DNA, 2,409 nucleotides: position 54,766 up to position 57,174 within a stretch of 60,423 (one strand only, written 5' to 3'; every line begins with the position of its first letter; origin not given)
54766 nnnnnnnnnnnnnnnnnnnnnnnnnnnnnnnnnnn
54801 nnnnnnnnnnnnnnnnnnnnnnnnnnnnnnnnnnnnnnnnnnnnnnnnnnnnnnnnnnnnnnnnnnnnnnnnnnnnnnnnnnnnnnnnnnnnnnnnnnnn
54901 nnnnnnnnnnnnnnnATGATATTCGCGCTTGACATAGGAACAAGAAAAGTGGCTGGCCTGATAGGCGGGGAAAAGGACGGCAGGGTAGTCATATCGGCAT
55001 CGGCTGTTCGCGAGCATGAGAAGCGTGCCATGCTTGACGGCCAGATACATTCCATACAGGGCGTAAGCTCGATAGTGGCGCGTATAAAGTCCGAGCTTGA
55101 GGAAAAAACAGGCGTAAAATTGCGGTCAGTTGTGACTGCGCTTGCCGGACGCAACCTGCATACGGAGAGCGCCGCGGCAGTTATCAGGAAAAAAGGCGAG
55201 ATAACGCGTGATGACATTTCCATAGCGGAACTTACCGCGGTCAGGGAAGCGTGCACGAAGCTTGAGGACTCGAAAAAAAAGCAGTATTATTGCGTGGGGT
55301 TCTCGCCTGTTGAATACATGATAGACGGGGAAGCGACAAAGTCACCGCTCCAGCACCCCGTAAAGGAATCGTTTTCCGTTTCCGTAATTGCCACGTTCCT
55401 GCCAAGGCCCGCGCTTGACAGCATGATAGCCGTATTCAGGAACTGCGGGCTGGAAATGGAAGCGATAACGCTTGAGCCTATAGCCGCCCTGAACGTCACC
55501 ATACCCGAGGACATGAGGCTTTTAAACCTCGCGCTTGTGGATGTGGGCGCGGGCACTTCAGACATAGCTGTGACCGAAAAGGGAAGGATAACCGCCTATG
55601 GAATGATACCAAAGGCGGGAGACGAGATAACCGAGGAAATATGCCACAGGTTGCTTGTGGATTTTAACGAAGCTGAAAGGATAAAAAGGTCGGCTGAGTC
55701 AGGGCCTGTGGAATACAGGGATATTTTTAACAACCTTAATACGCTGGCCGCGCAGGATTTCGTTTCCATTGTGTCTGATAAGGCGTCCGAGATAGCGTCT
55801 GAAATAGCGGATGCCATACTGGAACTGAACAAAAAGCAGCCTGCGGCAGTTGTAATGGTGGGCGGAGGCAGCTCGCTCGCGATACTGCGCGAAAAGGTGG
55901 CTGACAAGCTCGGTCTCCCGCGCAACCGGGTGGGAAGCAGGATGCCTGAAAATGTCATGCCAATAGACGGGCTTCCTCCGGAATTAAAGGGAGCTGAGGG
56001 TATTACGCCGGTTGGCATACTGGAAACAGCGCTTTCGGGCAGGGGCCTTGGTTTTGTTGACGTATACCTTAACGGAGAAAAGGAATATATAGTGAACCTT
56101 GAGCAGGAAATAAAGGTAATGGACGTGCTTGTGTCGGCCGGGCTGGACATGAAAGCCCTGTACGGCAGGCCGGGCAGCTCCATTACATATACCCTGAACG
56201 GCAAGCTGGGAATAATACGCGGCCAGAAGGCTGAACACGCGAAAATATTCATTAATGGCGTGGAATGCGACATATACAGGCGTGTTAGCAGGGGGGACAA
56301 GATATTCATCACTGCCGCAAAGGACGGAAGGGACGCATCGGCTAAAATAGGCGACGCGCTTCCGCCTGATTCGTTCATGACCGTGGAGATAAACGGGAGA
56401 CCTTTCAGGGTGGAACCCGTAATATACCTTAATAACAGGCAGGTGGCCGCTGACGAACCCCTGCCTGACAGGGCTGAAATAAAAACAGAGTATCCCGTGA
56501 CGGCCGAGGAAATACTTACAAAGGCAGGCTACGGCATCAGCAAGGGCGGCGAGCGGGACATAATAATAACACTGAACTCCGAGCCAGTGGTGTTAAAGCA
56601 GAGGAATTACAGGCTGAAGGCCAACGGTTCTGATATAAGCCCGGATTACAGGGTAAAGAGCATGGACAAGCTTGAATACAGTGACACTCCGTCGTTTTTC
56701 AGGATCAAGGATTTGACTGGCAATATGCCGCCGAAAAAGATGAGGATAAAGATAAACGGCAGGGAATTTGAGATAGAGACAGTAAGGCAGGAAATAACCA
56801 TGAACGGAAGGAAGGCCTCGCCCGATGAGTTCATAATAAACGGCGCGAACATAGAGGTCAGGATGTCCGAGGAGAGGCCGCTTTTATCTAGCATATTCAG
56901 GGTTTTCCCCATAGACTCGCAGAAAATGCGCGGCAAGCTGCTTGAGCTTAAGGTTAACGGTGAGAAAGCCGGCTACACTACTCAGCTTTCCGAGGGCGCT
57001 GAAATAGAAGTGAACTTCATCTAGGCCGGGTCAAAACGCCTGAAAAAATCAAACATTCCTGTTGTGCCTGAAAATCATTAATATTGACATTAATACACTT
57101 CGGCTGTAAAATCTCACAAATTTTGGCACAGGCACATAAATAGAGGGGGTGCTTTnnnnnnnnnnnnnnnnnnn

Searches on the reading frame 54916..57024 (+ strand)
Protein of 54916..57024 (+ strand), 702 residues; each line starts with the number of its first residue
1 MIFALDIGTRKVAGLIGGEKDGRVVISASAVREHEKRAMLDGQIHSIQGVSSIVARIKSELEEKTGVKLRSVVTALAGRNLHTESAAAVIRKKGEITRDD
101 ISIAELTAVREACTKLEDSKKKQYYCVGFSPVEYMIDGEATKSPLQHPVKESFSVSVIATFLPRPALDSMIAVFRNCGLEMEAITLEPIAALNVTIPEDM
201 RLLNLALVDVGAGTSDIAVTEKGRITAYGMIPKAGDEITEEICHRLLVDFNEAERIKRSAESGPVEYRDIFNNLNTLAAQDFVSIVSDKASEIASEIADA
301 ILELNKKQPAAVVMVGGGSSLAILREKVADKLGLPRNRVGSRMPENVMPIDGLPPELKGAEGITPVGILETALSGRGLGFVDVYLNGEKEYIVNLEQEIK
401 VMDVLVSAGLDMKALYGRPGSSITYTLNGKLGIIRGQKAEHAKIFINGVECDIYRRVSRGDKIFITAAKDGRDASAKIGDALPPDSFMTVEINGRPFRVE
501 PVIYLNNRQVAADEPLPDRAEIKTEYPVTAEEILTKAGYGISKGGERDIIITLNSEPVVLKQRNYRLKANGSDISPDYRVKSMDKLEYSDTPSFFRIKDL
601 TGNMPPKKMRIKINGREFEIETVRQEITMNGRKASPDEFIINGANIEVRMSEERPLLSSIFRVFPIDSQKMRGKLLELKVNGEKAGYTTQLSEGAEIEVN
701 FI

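Call 6: search_protein_families(library=pfam, proteins=[window:54916-57024:+], max_evalue=0.001)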
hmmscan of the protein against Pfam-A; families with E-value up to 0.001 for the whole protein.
window:54916-57024:+ (702 aa): 3 families
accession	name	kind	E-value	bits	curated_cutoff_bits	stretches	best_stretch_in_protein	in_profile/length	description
PF14450.12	FtsA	-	4.2e-11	43.7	31.8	1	206-342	1-112/127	Cell division protein FtsA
PF11104.14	PilM_2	-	1.3e-08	34.6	27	1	5-333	2-299/340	Type IV pilus assembly protein PilM;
PF06723.19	MreB_Mbl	-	1.8e-05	24.2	27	1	207-259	149-207/327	MreB/Mbl protein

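Call 58: search_protein_families(library=ncbifam, proteins=[window:54916-57024:+], max_evalue=0.001)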
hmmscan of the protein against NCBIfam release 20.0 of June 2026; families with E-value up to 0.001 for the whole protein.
window:54916-57024:+ (702 aa): 8 families
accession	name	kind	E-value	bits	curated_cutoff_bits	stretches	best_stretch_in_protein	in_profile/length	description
TIGR01174.1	ftsA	equivalog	7.9e-35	120.6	175.85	1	2-369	2-369/371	cell division protein FtsA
NF007009.0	PRK09472.1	equivalog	1.4e-19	70.5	409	1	2-257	10-258/420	cell division protein FtsA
TIGR01175.1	pilM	subfamily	4.3e-13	49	133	1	22-336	25-310/348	type IV pilus assembly protein PilM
NF011660.0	PRK15080.1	equivalog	1.4e-11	44.2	182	1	171-262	114-200/277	ethanolamine utilization protein EutJ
TIGR02529.1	EutJ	subfamily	2.2e-11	43.7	152.1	1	170-262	80-167/239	ethanolamine utilization protein EutJ family protein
NF045709.1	Amuc_1101_fam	equivalog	9.1e-10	38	650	1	165-335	139-311/608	Amuc_1101 family PilM-like pilus complex protein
NF010540.1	PRK13929.1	exception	9.7e-06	24.9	515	1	169-303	116-253/334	rod-share determining protein MreBH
NF010539.0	PRK13927.1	subfamily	0.00055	18.9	293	0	207-301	155-253/339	rod shape-determining protein MreB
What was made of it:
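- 54225..57024 (+): CheC2 (54225-54848) and a 702-aa FtsA/PilM-like actin-fold protein (54916-57024), the last genes of the operon. Calls 6, 58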
